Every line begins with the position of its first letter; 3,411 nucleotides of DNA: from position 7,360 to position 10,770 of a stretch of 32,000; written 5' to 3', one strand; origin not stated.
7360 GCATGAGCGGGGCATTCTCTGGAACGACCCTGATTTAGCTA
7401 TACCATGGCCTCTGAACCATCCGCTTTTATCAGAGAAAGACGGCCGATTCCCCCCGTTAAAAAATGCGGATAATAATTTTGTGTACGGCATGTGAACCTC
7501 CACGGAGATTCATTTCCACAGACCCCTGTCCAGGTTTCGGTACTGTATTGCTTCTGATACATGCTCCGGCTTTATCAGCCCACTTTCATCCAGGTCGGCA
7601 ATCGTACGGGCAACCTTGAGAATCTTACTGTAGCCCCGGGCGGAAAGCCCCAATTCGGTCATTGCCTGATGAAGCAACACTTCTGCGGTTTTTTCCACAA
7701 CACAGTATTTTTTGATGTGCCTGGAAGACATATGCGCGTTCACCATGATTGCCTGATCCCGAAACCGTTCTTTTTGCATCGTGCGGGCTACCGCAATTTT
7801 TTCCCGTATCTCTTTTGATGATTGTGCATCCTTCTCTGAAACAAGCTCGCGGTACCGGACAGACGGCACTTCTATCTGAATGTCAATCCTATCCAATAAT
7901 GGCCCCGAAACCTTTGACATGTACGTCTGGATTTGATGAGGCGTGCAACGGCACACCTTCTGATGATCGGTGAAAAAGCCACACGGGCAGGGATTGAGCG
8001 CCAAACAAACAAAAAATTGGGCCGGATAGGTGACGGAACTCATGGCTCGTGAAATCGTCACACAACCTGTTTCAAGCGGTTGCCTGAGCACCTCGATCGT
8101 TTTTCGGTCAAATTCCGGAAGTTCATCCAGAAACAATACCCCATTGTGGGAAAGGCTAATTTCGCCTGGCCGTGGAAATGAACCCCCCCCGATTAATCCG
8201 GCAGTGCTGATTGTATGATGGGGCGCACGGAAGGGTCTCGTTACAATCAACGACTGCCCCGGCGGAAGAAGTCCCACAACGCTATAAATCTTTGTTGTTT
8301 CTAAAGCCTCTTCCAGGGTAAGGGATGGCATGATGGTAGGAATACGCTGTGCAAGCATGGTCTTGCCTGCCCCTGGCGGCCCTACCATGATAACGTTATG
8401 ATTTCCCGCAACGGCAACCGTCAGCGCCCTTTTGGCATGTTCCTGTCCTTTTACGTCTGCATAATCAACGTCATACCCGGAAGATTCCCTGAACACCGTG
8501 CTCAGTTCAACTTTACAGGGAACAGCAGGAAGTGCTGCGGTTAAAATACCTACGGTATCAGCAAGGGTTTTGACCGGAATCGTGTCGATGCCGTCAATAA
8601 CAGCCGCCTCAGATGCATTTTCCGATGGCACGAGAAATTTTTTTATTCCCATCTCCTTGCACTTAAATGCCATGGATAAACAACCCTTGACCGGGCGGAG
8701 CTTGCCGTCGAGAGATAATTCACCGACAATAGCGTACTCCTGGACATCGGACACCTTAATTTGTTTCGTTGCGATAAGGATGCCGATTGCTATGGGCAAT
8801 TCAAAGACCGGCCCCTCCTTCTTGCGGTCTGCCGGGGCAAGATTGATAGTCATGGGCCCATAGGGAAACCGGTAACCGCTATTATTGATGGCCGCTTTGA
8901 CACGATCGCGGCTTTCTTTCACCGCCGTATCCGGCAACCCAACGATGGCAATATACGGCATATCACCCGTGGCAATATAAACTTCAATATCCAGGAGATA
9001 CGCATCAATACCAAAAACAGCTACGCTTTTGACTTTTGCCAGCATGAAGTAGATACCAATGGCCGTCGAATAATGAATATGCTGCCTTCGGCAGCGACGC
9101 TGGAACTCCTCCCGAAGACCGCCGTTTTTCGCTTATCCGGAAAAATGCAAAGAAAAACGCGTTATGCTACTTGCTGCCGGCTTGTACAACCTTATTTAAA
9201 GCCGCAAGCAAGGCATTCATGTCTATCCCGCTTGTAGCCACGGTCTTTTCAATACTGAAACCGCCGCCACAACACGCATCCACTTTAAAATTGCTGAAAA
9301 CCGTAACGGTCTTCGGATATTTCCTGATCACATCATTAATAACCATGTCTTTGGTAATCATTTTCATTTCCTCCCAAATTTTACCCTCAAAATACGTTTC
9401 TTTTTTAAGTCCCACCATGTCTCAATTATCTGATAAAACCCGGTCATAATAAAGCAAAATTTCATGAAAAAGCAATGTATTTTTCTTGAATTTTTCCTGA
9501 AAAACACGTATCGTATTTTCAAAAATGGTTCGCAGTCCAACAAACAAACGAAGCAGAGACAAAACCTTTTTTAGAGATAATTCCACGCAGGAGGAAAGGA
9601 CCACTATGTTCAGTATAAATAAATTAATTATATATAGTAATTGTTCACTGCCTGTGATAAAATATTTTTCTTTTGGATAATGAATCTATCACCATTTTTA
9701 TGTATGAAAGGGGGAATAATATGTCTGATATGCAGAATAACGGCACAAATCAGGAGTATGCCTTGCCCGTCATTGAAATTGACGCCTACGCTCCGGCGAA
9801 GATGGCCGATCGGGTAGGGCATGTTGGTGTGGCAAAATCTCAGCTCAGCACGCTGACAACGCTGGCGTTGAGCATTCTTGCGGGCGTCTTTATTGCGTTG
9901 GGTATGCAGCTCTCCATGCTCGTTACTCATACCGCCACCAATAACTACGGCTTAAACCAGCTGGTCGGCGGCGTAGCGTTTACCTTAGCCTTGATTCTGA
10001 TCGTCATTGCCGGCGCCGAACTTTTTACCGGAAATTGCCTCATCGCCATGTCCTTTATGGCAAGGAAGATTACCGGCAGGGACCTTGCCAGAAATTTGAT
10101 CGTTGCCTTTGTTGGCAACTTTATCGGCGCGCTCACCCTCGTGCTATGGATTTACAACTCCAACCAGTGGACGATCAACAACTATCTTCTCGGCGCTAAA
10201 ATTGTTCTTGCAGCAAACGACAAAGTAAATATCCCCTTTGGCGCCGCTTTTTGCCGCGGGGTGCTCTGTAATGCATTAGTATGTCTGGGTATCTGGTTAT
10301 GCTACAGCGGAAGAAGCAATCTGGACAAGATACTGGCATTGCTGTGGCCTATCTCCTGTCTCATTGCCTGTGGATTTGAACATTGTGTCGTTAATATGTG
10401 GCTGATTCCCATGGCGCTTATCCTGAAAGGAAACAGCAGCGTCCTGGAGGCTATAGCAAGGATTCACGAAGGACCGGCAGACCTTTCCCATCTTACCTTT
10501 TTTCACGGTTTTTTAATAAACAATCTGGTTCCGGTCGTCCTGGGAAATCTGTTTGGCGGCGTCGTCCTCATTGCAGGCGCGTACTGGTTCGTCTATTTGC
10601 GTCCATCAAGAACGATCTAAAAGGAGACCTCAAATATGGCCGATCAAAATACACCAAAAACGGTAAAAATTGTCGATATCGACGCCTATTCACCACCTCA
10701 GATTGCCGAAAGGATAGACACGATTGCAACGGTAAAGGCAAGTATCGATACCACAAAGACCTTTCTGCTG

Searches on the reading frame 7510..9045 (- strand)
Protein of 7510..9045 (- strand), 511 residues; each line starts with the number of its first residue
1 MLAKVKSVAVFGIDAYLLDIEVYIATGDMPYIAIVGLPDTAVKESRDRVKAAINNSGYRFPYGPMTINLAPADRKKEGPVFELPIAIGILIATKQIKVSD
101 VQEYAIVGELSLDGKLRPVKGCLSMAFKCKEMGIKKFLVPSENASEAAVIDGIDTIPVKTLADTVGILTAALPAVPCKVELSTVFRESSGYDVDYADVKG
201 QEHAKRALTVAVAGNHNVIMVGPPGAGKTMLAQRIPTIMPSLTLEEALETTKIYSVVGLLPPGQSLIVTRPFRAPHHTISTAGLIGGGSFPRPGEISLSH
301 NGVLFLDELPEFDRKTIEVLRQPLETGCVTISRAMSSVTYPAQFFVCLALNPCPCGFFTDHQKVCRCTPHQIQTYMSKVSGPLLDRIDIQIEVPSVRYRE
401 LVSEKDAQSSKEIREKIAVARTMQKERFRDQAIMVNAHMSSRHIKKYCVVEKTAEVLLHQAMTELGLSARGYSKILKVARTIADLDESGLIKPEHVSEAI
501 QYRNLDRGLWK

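Call 53: search_protein_families(library=pfam, proteins=[window:7510-9045:-], max_evalue=0.0001)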
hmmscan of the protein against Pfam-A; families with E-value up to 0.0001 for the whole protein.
window:7510-9045:- (511 aa): 6 families
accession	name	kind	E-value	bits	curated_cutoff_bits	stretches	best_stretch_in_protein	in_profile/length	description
PF01078.27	Mg_chelatase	-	8.9e-94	313.1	20.3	1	194-400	1-206/207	Magnesium chelatase, subunit ChlI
PF13541.12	ChlI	-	6.3e-45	152.4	27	1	20-143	1-121/121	Subunit ChlI of Mg-chelatase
PF13335.12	Mg_chelatase_C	-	6e-32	110.5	26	1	408-503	2-94/94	Magnesium chelatase, subunit ChlI C-terminal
PF07728.20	AAA_5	-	3.5e-07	30.7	22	0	217-329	1-95/139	AAA domain (dynein-related subfamily)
PF00493.29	MCM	-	5.3e-07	29.4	23.3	0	293-364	114-184/224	MCM P-loop domain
PF05362.19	Lon_C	-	4.2e-05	23.6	21.1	1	75-148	106-177/205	Lon protease (S16) C-terminal proteolytic domain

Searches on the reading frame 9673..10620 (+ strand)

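Call 53: search_protein_families(library=pfam, proteins=[window:9673-10620:+], max_evalue=0.0001)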
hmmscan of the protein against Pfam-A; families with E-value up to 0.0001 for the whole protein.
window:9673-10620:+ (315 aa): 1 family
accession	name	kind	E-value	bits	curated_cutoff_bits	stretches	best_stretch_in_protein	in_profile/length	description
PF01226.23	Form_Nir_trans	-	3e-66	223.7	34.6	1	44-306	2-240/240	Formate/nitrite transporter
